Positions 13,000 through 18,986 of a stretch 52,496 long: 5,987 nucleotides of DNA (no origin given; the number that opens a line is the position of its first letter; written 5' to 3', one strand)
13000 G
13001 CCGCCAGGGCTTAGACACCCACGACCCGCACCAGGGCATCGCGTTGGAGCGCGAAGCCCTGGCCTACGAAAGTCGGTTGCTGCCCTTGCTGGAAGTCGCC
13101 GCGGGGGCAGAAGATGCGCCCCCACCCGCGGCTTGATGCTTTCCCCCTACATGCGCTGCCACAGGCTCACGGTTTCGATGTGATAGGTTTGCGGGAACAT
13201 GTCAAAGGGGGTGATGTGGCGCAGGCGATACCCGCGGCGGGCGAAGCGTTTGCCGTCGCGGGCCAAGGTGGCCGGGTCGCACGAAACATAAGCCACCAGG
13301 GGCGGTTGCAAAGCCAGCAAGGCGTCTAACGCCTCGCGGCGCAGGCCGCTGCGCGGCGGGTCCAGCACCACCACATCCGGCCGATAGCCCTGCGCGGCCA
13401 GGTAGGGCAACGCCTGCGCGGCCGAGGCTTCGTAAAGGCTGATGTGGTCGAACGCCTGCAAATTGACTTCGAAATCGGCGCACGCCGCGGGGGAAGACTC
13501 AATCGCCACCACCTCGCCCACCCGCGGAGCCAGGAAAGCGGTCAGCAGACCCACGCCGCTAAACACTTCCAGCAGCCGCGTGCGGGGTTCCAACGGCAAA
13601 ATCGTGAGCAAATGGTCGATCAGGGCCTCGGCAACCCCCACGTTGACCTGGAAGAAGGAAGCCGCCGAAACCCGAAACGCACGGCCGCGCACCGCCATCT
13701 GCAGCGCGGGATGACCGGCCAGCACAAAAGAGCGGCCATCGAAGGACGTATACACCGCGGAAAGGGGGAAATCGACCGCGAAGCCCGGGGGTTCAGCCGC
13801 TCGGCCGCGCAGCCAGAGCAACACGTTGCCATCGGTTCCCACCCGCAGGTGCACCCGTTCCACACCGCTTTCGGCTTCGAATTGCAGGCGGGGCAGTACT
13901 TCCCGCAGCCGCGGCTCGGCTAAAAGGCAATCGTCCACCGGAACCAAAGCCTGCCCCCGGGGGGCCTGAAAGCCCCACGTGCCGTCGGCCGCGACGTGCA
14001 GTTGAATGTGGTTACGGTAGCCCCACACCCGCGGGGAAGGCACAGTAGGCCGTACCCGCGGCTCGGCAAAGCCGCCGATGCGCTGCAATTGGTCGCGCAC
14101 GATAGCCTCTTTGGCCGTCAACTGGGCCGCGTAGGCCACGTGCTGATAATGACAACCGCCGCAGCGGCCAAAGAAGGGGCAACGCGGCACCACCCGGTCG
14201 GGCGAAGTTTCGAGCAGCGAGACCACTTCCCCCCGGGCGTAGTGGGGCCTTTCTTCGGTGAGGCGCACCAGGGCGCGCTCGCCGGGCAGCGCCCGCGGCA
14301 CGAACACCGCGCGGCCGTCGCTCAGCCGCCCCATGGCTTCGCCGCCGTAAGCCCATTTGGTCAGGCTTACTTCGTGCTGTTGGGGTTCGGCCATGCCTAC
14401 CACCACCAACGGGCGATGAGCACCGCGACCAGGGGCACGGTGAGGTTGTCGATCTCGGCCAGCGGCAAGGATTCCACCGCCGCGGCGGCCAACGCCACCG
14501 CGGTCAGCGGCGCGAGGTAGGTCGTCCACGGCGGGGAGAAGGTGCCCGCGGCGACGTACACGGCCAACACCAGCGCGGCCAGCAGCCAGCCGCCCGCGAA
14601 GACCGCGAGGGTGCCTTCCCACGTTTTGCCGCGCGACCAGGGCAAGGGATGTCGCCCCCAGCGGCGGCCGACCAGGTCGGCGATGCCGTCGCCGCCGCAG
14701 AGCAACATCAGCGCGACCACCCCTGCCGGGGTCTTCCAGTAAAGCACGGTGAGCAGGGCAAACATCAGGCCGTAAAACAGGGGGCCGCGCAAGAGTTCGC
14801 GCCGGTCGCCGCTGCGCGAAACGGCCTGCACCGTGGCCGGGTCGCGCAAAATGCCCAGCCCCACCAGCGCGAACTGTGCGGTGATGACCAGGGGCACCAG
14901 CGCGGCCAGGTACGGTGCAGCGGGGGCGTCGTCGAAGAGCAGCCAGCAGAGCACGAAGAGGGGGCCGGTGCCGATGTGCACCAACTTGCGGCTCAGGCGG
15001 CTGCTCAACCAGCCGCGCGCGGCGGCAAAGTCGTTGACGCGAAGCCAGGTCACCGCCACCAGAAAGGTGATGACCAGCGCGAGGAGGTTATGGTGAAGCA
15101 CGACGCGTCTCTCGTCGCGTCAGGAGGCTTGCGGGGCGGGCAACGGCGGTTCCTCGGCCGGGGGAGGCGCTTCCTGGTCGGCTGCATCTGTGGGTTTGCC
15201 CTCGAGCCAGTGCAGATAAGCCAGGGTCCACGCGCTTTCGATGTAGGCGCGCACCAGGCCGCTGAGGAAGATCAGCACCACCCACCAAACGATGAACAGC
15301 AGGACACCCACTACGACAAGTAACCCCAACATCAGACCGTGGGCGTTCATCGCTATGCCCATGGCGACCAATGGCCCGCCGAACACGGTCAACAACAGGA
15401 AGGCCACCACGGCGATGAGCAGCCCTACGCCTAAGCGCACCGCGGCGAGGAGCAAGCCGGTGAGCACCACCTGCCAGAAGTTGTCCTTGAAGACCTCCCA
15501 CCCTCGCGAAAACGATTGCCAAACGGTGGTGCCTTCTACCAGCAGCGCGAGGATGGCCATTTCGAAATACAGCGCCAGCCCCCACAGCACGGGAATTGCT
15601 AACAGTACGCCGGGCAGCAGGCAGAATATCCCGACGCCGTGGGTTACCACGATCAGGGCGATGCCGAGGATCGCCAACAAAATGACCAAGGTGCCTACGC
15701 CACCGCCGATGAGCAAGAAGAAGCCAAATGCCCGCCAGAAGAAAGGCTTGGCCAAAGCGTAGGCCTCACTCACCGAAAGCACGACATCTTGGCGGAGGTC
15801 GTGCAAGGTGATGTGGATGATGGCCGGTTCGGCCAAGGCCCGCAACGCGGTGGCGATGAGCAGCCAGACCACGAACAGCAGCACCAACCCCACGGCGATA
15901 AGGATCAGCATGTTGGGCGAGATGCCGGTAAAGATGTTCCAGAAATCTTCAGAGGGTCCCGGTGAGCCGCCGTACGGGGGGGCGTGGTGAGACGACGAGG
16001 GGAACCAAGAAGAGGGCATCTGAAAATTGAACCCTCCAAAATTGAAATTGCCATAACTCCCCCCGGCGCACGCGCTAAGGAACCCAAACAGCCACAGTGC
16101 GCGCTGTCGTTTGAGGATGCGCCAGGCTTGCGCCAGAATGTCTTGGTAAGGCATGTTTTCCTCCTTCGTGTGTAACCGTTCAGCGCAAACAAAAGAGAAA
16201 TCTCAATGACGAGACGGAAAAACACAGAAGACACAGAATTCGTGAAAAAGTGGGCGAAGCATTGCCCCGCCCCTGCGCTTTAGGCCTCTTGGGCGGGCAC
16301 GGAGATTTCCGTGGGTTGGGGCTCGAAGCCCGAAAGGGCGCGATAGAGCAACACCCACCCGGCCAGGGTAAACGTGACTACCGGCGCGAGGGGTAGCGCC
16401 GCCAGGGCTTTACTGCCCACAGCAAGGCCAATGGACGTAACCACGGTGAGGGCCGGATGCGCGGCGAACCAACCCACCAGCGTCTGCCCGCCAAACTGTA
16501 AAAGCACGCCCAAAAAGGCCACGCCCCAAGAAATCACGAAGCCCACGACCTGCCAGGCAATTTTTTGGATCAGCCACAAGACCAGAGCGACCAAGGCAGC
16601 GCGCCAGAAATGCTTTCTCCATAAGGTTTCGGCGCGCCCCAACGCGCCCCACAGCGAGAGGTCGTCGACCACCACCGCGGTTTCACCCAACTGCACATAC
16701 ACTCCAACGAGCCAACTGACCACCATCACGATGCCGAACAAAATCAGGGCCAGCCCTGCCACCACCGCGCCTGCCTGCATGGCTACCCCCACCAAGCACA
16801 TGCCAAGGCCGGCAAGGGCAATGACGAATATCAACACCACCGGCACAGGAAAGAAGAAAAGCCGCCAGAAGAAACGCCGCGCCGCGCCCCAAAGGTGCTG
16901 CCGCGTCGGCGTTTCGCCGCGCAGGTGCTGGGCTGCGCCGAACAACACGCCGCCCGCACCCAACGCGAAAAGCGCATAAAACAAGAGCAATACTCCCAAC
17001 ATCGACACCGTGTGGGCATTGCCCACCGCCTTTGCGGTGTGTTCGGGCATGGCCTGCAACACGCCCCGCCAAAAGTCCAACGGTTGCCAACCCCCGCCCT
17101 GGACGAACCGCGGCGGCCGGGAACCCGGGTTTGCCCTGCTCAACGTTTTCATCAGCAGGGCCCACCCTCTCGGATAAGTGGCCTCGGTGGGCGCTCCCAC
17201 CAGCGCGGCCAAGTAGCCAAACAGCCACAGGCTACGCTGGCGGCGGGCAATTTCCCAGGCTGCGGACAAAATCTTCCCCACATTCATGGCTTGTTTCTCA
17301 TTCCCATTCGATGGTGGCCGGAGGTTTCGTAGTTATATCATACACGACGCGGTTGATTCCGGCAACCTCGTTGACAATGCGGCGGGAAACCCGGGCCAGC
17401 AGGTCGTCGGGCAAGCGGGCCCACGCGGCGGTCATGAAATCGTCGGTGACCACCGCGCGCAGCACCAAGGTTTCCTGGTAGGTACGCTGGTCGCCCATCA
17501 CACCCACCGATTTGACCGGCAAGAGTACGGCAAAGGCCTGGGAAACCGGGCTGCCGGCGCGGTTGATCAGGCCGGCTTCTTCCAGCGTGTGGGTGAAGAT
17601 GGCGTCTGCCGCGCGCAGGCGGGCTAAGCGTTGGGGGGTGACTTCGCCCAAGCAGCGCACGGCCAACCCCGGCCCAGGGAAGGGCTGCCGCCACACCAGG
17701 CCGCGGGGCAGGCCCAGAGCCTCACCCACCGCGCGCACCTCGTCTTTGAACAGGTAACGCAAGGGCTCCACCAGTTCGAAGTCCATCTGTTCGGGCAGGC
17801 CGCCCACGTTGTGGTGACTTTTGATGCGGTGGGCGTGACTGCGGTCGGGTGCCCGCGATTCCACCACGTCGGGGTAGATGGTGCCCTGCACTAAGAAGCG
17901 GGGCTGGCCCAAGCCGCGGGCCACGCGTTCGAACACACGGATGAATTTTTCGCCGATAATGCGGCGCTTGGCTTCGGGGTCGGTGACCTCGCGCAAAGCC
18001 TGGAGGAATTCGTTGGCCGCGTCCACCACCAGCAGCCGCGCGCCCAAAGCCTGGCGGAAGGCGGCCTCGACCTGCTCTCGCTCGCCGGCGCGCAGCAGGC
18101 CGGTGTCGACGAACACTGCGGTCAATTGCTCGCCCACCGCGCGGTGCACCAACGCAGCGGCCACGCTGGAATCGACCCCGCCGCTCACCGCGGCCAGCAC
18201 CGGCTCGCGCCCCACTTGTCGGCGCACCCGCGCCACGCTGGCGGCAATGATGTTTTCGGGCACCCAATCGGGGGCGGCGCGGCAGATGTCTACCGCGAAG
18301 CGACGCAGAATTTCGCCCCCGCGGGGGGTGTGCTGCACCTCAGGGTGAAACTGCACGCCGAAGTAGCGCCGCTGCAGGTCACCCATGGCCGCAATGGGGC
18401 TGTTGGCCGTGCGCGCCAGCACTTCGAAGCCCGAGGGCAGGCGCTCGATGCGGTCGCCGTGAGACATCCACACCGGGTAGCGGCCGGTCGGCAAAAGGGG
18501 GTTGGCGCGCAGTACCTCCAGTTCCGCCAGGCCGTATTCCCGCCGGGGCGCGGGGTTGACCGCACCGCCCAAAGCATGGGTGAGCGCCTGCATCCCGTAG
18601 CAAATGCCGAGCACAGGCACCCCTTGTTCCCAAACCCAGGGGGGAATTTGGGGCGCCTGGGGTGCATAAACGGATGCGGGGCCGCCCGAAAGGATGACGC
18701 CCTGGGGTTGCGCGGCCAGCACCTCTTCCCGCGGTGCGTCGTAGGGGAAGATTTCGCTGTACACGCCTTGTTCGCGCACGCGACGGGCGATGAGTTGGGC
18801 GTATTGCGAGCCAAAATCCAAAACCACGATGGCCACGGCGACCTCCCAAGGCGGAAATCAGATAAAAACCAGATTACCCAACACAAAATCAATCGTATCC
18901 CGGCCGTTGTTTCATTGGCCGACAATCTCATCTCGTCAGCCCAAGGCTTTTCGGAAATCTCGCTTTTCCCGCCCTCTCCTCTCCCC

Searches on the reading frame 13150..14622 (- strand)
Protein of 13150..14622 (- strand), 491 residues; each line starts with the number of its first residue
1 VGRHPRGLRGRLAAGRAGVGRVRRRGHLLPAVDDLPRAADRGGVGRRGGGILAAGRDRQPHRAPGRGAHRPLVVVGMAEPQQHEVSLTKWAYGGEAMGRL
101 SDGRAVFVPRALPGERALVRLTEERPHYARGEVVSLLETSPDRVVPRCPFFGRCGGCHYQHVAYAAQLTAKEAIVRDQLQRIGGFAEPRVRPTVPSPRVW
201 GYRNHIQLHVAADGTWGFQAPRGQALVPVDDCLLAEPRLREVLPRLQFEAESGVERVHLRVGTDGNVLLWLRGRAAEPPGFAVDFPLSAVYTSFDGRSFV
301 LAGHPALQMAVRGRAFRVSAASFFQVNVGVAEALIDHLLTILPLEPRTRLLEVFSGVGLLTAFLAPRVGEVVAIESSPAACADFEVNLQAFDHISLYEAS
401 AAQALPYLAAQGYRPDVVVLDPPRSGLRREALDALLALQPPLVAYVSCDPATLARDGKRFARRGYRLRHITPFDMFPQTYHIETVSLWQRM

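Call 83: search_protein_families(library=pfam, proteins=[window:13150-14622:-], max_evalue=0.00001)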
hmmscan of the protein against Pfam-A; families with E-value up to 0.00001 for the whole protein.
window:13150-14622:- (491 aa): 2 families
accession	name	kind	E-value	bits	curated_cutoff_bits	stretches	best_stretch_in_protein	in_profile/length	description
PF05958.17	tRNA_U5-meth_tr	-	8.1e-15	55.1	23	1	307-487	163-353/357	tRNA (Uracil-5-)-methyltransferase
PF01938.26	TRAM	-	3e-09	37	21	1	84-134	9-61/61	TRAM domain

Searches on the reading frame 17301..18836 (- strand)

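Call 83: search_protein_families(library=pfam, proteins=[window:17301-18836:-], max_evalue=0.00001)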
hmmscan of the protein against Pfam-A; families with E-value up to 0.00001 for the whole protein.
window:17301-18836:- (512 aa): 3 families
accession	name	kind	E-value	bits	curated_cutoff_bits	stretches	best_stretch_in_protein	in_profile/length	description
PF00117.34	GATase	-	6.5e-44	150.3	22.8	1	4-183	1-189/190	Glutamine amidotransferase class-I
PF00958.27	GMP_synt_C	-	2.2e-40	137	27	1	430-511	11-92/92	GMP synthase C terminal domain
PF07722.19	Peptidase_C26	-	6.4e-10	39.6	20.5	0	69-95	102-128/219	Peptidase C26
